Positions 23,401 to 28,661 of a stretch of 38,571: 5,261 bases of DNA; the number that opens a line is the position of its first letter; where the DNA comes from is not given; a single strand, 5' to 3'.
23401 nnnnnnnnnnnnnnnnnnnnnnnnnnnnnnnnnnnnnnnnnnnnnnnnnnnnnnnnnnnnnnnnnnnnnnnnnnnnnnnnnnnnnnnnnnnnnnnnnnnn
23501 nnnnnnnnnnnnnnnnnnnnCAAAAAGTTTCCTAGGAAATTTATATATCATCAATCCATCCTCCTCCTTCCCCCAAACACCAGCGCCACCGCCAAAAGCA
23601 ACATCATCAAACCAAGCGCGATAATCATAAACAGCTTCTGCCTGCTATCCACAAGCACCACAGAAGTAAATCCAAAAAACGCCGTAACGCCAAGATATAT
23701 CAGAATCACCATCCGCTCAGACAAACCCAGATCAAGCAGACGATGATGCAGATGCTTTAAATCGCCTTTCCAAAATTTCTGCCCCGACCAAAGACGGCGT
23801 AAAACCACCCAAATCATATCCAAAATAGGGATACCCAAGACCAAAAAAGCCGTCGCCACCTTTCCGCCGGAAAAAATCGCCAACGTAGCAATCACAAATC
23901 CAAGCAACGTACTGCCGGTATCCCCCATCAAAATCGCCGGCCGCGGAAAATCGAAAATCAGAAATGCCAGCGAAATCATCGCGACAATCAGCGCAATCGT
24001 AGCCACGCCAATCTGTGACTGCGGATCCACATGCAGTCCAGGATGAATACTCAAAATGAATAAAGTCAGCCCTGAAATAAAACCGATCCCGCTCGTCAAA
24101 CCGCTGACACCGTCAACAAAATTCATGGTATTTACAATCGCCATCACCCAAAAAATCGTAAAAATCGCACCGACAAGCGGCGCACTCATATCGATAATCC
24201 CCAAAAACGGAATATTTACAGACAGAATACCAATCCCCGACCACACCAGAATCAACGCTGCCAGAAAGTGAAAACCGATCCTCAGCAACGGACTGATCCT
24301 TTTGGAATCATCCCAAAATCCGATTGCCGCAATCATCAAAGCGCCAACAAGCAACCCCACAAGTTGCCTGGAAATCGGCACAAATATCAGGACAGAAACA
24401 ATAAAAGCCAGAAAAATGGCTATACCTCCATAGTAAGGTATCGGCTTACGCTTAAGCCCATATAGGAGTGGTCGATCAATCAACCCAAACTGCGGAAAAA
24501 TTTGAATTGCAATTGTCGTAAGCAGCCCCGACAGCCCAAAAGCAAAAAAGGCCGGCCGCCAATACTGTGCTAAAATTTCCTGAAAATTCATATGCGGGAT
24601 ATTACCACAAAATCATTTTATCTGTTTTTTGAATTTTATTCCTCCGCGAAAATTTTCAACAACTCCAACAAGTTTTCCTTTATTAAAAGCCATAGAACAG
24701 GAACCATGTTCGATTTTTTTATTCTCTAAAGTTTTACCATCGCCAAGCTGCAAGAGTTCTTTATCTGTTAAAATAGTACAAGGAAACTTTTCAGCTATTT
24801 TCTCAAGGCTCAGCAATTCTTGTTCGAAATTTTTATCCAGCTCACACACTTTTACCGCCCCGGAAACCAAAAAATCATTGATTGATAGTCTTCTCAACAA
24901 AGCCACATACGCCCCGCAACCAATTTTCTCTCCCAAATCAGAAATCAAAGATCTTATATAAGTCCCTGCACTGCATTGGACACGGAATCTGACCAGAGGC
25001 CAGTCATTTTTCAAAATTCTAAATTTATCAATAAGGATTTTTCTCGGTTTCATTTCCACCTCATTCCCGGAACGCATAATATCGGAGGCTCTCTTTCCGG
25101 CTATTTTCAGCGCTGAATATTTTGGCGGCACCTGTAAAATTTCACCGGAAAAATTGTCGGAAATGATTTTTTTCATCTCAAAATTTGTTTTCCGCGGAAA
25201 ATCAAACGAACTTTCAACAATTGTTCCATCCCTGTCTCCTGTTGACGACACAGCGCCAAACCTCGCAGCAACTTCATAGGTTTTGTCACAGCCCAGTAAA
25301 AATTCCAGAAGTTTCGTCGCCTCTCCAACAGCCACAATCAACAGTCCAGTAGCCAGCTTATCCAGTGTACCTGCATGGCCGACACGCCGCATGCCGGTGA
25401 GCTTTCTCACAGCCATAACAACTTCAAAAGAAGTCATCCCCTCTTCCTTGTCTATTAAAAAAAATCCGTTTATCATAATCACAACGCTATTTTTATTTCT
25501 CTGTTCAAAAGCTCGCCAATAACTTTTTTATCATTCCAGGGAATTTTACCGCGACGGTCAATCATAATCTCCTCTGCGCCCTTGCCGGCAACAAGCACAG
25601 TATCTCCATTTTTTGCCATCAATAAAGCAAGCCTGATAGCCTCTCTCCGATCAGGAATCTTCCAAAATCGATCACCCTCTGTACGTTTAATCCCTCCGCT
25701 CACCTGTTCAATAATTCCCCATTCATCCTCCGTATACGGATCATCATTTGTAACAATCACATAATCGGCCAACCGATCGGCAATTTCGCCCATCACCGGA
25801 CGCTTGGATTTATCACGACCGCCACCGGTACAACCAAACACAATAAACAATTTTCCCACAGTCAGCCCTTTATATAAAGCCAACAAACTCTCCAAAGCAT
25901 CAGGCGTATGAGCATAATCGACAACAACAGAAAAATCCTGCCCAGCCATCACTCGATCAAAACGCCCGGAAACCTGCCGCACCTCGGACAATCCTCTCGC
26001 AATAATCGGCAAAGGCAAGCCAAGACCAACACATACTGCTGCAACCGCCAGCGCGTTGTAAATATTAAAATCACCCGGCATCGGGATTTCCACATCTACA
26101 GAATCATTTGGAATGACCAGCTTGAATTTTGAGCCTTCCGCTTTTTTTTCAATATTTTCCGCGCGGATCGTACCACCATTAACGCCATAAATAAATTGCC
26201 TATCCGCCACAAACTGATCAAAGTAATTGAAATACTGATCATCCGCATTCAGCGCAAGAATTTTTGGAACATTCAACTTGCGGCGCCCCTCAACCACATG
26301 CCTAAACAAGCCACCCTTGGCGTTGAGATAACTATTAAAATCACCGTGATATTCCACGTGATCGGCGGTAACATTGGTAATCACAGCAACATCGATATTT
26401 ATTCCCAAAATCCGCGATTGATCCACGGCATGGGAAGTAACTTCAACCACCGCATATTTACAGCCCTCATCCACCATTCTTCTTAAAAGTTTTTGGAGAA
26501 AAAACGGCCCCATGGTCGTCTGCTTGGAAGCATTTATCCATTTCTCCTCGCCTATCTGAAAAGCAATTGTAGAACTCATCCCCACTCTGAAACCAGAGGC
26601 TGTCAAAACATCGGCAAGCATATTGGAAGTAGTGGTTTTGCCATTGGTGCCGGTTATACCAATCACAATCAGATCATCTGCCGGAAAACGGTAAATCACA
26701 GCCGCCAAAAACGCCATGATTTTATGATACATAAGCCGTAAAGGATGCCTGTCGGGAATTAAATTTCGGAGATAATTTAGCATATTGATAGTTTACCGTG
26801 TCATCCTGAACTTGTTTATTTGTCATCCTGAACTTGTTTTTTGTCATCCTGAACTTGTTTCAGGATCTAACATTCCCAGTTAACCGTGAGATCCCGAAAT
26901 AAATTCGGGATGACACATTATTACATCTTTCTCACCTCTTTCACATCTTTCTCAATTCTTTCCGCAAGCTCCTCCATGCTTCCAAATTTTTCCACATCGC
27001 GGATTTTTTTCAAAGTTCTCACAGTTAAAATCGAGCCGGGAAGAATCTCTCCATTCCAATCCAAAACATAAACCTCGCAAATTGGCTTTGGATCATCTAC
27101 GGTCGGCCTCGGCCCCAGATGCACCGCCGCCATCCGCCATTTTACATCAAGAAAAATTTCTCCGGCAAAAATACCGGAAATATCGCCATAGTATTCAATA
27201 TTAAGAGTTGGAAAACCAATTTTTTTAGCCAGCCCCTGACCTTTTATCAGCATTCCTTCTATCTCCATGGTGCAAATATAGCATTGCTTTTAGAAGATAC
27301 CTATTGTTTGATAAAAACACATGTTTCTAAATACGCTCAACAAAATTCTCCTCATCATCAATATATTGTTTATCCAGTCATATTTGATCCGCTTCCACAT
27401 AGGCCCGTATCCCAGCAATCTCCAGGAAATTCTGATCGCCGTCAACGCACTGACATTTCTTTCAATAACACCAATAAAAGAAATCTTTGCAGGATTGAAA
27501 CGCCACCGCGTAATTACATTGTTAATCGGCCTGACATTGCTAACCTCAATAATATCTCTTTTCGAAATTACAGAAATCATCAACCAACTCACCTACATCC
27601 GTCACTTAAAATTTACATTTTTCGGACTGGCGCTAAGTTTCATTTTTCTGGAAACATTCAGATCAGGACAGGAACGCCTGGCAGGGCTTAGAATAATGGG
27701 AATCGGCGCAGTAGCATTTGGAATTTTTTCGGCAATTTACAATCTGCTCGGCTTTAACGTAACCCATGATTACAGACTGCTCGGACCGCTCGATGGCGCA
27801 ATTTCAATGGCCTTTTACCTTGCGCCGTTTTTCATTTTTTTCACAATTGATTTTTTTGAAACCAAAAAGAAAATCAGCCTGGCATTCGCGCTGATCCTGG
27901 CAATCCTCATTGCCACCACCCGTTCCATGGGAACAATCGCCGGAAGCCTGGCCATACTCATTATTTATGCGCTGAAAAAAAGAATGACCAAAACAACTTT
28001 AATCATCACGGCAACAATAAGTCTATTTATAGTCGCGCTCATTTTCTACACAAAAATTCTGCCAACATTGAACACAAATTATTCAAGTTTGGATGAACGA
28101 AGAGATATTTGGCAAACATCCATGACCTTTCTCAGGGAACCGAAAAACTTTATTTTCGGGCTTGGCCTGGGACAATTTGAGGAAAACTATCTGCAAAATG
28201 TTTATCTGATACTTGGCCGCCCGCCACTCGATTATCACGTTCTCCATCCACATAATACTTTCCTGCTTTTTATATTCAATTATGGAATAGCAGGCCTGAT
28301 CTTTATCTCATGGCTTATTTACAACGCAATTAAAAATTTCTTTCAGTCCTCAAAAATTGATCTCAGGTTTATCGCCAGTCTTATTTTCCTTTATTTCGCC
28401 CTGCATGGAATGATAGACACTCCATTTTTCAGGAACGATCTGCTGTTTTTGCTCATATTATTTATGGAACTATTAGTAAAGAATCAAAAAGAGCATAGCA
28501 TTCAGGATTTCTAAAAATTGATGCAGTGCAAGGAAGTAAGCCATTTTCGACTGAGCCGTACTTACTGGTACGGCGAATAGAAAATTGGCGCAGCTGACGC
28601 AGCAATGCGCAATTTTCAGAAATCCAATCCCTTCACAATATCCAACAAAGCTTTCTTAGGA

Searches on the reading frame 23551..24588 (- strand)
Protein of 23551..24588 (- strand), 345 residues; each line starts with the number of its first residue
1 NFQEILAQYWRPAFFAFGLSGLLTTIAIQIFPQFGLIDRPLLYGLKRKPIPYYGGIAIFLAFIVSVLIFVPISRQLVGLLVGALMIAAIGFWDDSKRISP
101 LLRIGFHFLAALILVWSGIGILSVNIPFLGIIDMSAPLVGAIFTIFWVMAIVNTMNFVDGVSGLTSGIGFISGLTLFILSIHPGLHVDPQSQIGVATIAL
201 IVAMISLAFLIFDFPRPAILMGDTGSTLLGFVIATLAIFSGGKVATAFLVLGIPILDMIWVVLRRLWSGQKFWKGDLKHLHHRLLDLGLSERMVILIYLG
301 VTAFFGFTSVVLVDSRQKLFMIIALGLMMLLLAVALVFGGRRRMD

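Call 12: search_protein_families(library=pfam, proteins=[window:23551-24588:-])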
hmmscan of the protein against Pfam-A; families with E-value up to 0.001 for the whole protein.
window:23551-24588:- (345 aa): 1 family
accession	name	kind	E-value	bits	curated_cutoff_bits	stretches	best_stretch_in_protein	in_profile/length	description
PF00953.26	Glycos_transf_4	-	6.4e-31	107.9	27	1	77-240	2-159/160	Glycosyl transferase family 4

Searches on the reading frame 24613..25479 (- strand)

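Call 12: search_protein_families(library=pfam, proteins=[window:24613-25479:-])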
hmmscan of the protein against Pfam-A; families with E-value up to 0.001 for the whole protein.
window:24613-25479:- (288 aa): 2 families
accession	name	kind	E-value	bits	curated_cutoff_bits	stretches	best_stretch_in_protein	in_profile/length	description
PF01509.24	TruB_N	-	1.2e-47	162.5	27.3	1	25-175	1-149/149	TruB family pseudouridylate synthase (N terminal domain)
PF16198.10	TruB_C_2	-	1.7e-07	31.7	29.3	1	176-216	1-41/66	tRNA pseudouridylate synthase B C-terminal domain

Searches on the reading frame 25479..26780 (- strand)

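Call 12: search_protein_families(library=pfam, proteins=[window:25479-26780:-])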
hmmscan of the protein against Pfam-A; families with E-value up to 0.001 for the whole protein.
window:25479-26780:- (433 aa): 2 families
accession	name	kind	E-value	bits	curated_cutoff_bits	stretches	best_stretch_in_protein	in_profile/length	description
PF08245.18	Mur_ligase_M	-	1.7e-49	168.9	24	1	42-250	1-200/200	Mur ligase middle domain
PF02875.26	Mur_ligase_C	-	6e-29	101.9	28.4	1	272-401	1-127/127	Mur ligase, glutamate ligase domain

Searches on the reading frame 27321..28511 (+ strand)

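Call 11: search_protein_families(library=pfam, proteins=[window:27321-28511:+])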
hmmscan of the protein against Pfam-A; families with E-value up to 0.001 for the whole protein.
window:27321-28511:+ (397 aa): 1 family
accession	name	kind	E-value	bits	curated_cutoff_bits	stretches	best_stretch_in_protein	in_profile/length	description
PF04932.20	Wzy_C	-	7.1e-14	52.3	31.7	1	188-329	3-148/149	O-Antigen ligase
